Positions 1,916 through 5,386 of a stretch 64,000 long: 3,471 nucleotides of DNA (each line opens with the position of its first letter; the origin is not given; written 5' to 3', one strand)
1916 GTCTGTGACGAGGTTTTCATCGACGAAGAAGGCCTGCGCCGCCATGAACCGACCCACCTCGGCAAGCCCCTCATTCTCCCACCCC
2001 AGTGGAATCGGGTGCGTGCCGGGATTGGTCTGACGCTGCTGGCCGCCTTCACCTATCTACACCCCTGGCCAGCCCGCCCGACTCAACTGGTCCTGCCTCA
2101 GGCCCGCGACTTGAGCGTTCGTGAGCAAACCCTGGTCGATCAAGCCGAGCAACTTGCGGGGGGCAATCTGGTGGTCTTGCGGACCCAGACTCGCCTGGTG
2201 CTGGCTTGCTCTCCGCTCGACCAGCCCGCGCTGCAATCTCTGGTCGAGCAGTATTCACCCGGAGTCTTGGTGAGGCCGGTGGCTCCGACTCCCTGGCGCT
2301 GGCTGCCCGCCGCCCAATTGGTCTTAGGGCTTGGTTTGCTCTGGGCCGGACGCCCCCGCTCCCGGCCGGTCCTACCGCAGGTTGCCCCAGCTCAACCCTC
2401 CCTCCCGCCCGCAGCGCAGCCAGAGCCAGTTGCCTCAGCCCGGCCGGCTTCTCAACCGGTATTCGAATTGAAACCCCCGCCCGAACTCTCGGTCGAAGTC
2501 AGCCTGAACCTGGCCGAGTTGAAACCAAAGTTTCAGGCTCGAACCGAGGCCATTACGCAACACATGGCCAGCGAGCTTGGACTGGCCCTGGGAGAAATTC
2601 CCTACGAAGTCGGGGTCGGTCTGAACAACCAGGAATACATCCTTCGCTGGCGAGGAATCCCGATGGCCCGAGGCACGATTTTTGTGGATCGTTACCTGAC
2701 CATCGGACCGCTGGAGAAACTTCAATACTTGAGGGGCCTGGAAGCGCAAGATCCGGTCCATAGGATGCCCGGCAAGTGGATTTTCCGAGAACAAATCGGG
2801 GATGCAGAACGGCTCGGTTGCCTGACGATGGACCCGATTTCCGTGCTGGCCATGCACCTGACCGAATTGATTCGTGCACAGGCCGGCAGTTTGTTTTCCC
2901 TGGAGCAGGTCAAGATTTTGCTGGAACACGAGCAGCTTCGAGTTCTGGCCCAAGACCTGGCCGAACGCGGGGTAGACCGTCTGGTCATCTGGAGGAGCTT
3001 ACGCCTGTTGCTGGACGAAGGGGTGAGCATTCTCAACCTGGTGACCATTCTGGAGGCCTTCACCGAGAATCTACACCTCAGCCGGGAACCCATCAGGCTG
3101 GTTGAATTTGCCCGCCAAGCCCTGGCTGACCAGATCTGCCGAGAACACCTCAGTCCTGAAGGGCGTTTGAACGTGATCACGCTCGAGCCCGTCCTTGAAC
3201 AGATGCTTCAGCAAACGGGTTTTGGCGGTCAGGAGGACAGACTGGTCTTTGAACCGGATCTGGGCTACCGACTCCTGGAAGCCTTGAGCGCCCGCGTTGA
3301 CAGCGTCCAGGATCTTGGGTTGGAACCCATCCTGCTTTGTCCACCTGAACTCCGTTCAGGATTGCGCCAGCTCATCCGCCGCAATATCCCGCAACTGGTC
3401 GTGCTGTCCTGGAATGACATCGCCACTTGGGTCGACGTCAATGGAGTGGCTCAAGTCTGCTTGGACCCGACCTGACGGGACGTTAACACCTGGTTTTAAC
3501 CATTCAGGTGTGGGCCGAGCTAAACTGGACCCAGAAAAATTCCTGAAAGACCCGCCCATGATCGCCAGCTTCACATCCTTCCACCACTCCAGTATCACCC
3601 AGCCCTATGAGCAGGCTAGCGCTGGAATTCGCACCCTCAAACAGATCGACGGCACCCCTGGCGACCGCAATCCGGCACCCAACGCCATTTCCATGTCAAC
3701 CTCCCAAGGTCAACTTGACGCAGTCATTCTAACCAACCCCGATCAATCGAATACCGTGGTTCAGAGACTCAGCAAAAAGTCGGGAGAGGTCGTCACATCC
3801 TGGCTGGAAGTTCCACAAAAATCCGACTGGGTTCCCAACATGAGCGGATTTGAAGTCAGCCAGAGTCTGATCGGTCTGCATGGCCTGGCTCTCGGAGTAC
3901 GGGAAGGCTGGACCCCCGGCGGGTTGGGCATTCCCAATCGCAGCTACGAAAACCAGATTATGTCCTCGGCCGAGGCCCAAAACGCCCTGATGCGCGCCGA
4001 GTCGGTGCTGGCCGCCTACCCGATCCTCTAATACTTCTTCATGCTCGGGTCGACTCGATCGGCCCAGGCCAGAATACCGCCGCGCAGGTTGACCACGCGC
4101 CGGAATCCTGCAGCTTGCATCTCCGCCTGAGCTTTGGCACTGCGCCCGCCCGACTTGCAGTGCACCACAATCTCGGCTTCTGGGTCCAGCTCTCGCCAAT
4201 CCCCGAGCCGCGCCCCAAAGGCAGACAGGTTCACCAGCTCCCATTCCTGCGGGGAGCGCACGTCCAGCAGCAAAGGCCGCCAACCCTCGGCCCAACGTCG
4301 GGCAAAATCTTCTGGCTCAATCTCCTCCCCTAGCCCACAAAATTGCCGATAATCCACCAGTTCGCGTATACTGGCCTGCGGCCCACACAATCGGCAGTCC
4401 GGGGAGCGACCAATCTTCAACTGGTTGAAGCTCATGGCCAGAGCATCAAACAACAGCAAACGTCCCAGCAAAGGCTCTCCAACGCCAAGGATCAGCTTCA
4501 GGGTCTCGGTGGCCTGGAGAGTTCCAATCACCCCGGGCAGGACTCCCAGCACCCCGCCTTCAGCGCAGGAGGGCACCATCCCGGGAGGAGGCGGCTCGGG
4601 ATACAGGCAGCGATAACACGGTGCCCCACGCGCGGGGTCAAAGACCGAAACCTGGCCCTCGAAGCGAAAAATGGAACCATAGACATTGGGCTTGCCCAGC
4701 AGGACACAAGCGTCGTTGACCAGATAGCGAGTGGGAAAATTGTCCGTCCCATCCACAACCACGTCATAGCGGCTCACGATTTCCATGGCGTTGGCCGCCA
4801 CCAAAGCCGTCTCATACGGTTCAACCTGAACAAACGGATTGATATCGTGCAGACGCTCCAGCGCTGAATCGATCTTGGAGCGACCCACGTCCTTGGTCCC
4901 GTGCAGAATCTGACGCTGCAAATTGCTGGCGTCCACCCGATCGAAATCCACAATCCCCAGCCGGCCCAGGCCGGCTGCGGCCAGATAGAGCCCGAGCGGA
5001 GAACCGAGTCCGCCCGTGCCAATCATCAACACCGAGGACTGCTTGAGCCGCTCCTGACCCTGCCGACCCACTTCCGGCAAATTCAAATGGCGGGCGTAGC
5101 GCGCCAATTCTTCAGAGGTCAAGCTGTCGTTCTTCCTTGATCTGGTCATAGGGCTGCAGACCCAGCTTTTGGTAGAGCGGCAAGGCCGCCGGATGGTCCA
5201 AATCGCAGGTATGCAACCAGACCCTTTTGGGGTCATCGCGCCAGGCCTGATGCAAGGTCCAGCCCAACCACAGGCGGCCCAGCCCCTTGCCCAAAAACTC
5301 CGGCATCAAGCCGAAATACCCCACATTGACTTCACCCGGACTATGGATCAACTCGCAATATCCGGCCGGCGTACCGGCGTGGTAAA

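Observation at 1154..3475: Orphan FlhA/SctV cytoplasmic domain on a non-FHIPEP scaffold carrying a textbook C2H2 zinc finger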

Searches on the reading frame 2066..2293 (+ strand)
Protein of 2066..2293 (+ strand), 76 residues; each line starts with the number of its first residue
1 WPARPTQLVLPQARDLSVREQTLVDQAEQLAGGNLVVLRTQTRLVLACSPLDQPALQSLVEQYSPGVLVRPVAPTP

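Call 61: predict_structure(alignment_id=A3)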
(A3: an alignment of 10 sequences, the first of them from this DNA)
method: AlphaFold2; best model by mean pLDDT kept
length: 76 residues; sequences in the alignment: 10
mean_pLDDT: 84.1   pTM: 0.68
mean pLDDT of the five models: 84.1, 83.8, 82.8, 81.9, 81.3
residues with pLDDT >= 90: 15; 70-90: 55; 50-70: 4; < 50: 2
segments of 3 or more residues with pLDDT < 50: none
pLDDT, mean of each block of 10 residues (from residue 1): 70 85 89 86 89 90 87 73
secondary structure, 60 per line:
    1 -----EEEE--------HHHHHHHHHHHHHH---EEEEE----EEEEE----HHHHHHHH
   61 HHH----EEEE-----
elements in order: E6-9 H18-31 E35-39 E44-48 H53-63 E68-71
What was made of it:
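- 2084..2278 (+): Periplasmic unit 2 (aa 311-375), predicted β-αββαβ. Domain-only AF2 model, pLDDT 84 (call 61).
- On Ring-building motif (FliF/SctJ/SctD RBM) or BON domain: The unit-2 model (pLDDT 84; call 61) has no hit below E=0.16.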

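Call 64: fold_search(model_id=the predicted structure, library=pdb)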
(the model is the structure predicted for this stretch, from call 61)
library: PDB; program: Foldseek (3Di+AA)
matches with E <= 10: 645; with E <= 0.001: 0
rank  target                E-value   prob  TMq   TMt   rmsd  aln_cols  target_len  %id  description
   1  5o5j_C                1.6e-01  0.57  0.41  0.19   5.5        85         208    7  Structure of the 30S small ribosomal subunit from Mycobacterium smegmatis (released 2017-07-12)
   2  7bqe_MODEL_1_A        1.6e-01  0.54  0.42  0.32   7.7        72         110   11  Solution NMR structure of NF3; de novo designed protein with a novel fold (released 2021-03-24)
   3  6v4v                  1.7e-01  0.66  0.45  0.27   4.6        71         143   10  The crystal structure of BonA from Acinetobacter baumannii (released 2021-06-02)
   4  1fjg_C                1.7e-01  0.41  0.39  0.19   5.9        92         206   13  STRUCTURE OF THE THERMUS THERMOPHILUS 30S RIBOSOMAL SUBUNIT IN COMPLEX WITH THE ANTIBIOTICS STREPTOMYCIN, SPECTINOMYCI (released 2000-09-25)
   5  8p2f_d                1.8e-01  0.60  0.47  0.23   4.6        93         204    8  Staphylococcus aureus 70S ribosome with elongation factor G locked with fusidic acid cyclopentane in post-translocatio (released 2024-05-01)
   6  9va7_F                2.6e-01  0.23  0.36  0.09  13.0        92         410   10  Crystal structure of legionella effector Lem17 in complex with IP6 (released 2026-01-21)
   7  8cdu_E                3.1e-01  0.54  0.44  0.20   3.6        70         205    8  Rnase R bound to a 30S degradation intermediate (main state) (released 2023-12-20)
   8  7a2d_MODEL_1_A        3.1e-01  0.44  0.44  0.24   4.8        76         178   10  Structure-function analyses of dual-BON domain protein DolP identifies phospholipid binding as a new mechanism (released 2020-12-30)
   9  6v39_c                3.3e-01  0.44  0.42  0.19   3.8        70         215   10  Cryo-EM structure of the Acinetobacter baumannii Ribosome: 70S with P-site tRNA (released 2020-02-05)
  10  8uu6_c                3.3e-01  0.35  0.45  0.21   5.5        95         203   10  Cryo-EM structure of the ratcheted Listeria innocua 70S ribosome in complex with p/E-tRNA (structure II-A) (released 2024-02-28)
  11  8rjx_MODEL_1_A        3.3e-01  0.25  0.39  0.22   7.7        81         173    5  Solution structure of osmoregulator OsmY from E. coli. (released 2024-07-03)
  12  2iag_B                3.3e-01  0.15  0.26  0.06   9.8        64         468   11  Crystal structure of human prostacyclin synthase (released 2006-10-10)
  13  5el4_22               3.6e-01  0.47  0.47  0.23   5.0        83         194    7  Structure of T. thermophilus 70S ribosome complex with mRNA and tRNALys in the A-site with a U-U mismatch in the firs (released 2016-01-27)
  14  8gty                  3.6e-01  0.41  0.42  0.10   4.3        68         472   18  Crystal structure of exopolyphosphatase (PPX) from Zymomonas mobilis in complex with magnesium ions (released 2023-09-13)
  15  5aj3_C                3.6e-01  0.30  0.43  0.30   5.1        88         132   18  Structure of the small subunit of the mammalian mitoribosome (released 2015-04-22)
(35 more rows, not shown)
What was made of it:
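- Closest known: BON domains. Same: BON proteins are among the weak Foldseek hits (call 64).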

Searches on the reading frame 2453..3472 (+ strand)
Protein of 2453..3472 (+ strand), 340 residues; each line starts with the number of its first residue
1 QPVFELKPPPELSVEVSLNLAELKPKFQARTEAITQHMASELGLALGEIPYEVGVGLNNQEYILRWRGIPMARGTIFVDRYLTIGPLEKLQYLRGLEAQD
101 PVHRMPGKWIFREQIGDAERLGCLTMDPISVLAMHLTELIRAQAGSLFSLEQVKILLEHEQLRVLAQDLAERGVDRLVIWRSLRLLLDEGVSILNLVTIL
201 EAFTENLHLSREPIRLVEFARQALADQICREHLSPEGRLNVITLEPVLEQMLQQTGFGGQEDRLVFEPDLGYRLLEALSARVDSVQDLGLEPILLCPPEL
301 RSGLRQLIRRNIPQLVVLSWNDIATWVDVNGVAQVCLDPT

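Call 63: search_solved_structures(query=window:2453-3472:+, max_evalue=1e-15, show_alignments=5)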
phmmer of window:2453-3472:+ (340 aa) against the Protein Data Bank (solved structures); distinct sequences matched with E-value up to 1e-15: 16.
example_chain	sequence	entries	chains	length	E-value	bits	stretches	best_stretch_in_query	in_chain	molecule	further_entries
3mix_A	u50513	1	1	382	1.4e-39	139.6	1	32-334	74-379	Flagellar biosynthesis protein flhA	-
12dv_B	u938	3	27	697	1.6e-29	106.5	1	12-332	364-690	Flagellar biosynthesis protein FlhA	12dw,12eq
6ai3_A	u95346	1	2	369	4.3e-24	88.7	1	29-321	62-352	Flagellar biosynthesis protein FlhA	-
6ch1_A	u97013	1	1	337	1.5e-23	86.9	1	29-321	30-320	Flagellar biosynthesis protein FlhA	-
6ch2_A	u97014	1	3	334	1.6e-23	86.8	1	29-321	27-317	Flagellar biosynthesis protein FlhA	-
6ch3_A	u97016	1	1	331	2e-23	86.5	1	29-321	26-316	Flagellar biosynthesis protein FlhA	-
6ai0_A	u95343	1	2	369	2.6e-23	86.1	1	29-321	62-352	Flagellar biosynthesis protein FlhA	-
7ctn_A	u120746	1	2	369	2.6e-23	86.1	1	29-321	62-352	Flagellar biosynthesis protein FlhA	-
3a5i_A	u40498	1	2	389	3e-23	85.9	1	29-321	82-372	Flagellar biosynthesis protein flhA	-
6ai2_A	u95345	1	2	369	3.9e-23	85.5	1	29-321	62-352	Flagellar biosynthesis protein FlhA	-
36hw_A2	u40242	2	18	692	1.2e-22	83.9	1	29-321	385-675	Flagellar biosynthesis protein FlhA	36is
6ai1_A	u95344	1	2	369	5.2e-22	81.8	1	29-321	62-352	Flagellar biosynthesis protein FlhA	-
3myd_A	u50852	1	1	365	1.2e-20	77.4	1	19-321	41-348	Flagellar biosynthesis protein flhA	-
7amy_A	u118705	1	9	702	4.3e-20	75.5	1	28-332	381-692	Flagellar biosynthesis protein FlhA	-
7qij_AA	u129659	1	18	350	1.6e-17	67.1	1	38-337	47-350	Low calcium response locus protein D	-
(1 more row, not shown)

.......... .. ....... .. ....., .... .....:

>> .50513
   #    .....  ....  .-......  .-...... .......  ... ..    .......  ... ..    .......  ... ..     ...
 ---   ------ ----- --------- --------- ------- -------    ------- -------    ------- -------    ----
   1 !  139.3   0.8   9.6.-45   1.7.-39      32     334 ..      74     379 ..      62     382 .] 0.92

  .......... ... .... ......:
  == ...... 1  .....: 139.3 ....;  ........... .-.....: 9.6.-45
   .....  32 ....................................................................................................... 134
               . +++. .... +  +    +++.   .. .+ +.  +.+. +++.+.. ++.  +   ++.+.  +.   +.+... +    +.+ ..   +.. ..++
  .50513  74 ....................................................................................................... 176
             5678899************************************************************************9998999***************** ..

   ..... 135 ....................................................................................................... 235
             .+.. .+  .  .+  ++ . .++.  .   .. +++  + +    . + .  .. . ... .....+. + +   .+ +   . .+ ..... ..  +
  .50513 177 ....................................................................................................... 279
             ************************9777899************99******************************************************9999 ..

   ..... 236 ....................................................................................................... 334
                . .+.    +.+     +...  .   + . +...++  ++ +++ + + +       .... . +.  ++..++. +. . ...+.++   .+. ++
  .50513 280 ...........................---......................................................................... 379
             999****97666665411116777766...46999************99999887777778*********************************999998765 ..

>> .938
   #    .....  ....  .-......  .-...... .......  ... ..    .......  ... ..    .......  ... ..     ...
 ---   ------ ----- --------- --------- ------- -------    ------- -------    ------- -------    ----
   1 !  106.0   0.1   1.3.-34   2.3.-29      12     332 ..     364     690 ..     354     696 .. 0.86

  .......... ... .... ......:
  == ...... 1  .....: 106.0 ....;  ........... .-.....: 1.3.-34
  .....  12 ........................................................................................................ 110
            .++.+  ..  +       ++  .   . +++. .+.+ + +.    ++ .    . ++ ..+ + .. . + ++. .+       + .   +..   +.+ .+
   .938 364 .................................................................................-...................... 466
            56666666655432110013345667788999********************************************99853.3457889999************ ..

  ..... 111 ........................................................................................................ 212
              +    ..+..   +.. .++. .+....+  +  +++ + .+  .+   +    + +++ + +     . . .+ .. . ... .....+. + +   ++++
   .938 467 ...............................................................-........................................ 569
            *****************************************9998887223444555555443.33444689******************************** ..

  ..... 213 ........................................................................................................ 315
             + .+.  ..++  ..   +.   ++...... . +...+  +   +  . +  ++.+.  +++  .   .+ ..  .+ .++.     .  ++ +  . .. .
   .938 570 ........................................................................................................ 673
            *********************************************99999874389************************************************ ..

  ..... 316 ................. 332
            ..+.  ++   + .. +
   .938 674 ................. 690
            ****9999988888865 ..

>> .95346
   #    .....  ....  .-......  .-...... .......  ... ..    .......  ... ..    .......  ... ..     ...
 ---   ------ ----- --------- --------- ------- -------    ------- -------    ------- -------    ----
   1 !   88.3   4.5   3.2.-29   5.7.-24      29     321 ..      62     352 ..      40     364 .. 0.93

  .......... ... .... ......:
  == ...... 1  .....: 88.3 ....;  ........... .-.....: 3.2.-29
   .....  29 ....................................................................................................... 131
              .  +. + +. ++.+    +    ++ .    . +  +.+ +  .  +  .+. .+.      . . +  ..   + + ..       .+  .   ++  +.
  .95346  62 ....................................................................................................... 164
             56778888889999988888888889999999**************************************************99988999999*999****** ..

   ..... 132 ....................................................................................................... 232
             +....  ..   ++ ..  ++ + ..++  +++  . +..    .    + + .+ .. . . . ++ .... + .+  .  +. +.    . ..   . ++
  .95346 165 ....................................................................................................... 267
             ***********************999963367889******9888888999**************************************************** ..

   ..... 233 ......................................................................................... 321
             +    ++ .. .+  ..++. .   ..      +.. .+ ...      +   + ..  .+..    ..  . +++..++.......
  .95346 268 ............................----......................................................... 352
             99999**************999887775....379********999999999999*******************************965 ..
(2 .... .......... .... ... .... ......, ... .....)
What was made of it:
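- Checked: The match runs through the PQLVVLS motif, which is identical in Salmonella FlhA (call 63).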

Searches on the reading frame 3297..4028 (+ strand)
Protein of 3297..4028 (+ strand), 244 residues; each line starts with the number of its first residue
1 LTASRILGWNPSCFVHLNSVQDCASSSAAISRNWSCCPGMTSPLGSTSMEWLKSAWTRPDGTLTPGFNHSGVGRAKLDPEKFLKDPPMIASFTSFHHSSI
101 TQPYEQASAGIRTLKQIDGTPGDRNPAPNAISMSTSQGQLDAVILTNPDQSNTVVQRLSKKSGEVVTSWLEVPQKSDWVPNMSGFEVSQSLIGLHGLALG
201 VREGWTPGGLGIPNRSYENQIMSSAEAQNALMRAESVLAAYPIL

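Call 12: search_protein_families(library=pfam, proteins=[window:3297-4028:+], max_evalue=0.001)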
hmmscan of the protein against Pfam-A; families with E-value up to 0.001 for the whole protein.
window:3297-4028:+ (244 aa): 0 families
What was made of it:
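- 3558..4031 (+): Downstream 157-aa ORF of unknown family. It lies immediately after the fusion gene; whether it belongs to the system is unproven. No Pfam hit (call 12).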

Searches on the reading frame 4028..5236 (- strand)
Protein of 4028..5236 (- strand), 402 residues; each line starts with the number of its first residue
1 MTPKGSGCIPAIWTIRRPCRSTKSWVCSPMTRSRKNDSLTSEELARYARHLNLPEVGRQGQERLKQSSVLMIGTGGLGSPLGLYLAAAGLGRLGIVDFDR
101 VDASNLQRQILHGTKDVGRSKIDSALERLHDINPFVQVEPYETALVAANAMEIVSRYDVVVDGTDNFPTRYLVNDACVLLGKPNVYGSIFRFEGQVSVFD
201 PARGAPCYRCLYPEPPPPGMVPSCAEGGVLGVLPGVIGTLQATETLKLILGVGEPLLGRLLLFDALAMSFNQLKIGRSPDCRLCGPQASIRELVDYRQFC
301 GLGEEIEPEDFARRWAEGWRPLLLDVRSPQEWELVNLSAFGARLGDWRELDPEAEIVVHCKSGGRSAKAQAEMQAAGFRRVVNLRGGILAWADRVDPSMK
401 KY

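Call 12: search_protein_families(library=pfam, proteins=[window:4028-5236:-], max_evalue=0.001)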
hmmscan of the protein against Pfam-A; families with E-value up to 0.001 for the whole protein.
window:4028-5236:- (402 aa): 2 families
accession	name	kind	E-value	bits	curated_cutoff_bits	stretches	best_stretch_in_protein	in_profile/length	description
PF00899.27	ThiF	-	4.4e-81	272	28.1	1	47-282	1-237/238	ThiF family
PF00581.25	Rhodanese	-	9.3e-12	45.7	22.2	1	317-392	10-100/102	Rhodanese-like domain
